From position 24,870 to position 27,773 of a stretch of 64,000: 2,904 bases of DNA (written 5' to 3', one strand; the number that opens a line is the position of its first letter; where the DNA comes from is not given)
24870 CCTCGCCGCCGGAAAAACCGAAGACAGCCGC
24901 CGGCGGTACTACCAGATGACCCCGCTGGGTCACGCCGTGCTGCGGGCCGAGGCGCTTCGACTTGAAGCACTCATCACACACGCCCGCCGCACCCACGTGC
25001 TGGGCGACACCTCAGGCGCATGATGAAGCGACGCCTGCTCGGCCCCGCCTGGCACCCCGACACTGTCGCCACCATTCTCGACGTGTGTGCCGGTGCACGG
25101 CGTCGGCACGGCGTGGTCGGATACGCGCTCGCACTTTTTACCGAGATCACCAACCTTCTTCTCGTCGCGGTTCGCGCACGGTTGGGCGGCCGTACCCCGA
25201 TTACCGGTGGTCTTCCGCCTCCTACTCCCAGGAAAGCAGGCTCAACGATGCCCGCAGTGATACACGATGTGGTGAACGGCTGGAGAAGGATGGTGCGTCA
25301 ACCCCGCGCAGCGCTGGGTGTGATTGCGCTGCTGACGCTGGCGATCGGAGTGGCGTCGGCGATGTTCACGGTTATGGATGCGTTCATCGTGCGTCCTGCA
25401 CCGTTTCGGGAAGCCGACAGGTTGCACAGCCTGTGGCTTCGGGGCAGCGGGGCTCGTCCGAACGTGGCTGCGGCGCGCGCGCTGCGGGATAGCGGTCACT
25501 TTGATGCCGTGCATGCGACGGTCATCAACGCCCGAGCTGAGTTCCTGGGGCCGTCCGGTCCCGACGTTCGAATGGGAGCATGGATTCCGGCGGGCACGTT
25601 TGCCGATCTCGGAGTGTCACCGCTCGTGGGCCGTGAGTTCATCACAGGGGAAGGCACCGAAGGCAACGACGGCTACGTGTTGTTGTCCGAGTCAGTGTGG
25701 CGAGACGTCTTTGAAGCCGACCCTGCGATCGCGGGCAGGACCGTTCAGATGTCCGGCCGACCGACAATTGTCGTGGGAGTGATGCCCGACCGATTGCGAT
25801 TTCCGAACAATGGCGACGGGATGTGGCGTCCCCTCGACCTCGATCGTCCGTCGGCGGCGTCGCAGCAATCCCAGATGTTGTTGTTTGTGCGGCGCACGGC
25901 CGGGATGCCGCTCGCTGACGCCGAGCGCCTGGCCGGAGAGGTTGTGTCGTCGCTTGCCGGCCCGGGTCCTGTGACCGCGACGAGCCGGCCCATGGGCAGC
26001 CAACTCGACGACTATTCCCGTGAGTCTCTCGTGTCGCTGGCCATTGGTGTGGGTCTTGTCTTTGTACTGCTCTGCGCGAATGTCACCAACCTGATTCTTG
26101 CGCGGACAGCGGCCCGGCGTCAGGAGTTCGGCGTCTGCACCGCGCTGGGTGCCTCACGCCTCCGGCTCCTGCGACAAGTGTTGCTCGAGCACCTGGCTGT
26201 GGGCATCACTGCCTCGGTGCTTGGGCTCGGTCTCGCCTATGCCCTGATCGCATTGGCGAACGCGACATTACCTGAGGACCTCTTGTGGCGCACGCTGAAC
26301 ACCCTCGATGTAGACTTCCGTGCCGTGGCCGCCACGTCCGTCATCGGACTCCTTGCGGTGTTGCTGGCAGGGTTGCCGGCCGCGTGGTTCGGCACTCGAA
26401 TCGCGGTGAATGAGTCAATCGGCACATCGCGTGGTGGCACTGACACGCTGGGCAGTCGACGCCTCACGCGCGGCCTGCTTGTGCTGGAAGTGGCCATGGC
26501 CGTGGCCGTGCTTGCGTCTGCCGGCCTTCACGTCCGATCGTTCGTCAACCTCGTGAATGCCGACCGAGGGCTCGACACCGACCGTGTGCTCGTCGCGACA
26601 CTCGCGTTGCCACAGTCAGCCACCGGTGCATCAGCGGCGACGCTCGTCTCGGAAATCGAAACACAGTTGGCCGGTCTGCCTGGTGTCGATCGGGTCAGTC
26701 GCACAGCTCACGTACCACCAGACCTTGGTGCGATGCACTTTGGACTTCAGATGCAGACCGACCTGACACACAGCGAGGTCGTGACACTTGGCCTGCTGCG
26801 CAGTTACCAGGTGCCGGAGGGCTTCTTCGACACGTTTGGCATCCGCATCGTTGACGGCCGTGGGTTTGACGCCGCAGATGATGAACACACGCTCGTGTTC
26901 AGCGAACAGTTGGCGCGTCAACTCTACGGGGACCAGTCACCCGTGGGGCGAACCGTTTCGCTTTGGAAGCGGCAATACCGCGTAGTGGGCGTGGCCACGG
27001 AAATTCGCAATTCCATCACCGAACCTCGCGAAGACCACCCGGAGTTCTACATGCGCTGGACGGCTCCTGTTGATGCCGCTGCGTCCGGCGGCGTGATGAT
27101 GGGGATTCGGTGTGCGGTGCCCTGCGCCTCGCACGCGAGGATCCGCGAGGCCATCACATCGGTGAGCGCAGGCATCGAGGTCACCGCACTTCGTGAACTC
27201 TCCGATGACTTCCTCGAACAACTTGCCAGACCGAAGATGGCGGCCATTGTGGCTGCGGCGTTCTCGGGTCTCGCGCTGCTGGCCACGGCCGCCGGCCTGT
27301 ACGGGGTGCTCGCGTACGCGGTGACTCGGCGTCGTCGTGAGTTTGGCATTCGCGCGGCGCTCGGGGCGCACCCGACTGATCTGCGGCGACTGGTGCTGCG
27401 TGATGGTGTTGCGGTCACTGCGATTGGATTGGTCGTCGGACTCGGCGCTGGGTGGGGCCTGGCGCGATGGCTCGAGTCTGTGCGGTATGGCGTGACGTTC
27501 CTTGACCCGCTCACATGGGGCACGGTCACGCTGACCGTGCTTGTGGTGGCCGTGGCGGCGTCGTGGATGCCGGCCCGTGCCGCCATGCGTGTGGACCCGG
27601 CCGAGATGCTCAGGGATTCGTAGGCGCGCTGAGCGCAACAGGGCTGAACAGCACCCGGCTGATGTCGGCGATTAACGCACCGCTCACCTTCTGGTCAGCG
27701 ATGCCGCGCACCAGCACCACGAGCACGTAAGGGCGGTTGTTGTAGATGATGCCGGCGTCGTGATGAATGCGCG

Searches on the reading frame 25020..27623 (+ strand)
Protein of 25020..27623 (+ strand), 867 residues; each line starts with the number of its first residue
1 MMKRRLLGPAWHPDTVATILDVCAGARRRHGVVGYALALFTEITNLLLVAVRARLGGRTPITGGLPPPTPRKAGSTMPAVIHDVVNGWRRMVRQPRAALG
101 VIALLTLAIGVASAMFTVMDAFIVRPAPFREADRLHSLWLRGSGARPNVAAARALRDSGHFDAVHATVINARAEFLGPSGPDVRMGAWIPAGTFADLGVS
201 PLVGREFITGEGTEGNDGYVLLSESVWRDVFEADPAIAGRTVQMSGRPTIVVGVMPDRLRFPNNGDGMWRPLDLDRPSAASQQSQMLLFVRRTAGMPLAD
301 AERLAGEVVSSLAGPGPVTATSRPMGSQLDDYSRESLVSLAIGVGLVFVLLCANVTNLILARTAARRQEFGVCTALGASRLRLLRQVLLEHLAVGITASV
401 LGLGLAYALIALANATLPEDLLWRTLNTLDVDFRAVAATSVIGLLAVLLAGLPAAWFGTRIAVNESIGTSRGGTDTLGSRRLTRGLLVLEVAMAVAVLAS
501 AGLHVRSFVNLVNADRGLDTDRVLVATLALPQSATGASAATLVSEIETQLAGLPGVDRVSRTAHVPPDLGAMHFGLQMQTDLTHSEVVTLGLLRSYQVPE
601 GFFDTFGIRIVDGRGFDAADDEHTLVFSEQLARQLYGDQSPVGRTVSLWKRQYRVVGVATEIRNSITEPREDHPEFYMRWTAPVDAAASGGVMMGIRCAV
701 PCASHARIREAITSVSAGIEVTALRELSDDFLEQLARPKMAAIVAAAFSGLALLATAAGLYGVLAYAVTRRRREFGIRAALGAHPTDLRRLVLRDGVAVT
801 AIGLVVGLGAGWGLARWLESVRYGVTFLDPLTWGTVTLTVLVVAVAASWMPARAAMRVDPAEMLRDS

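Call 56: search_protein_families(library=pfam, proteins=[window:25020-27623:+])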
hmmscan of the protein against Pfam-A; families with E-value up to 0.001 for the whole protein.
window:25020-27623:+ (867 aa): 2 families
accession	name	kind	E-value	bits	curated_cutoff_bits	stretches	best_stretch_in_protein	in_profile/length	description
PF02687.27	FtsX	-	3.3e-28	98.6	25.5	2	747-860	2-120/120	FtsX-like permease C-terminal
PF12704.14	MacB_PCD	-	6.9e-22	79.2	27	2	102-276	3-177/207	MacB-like periplasmic core domain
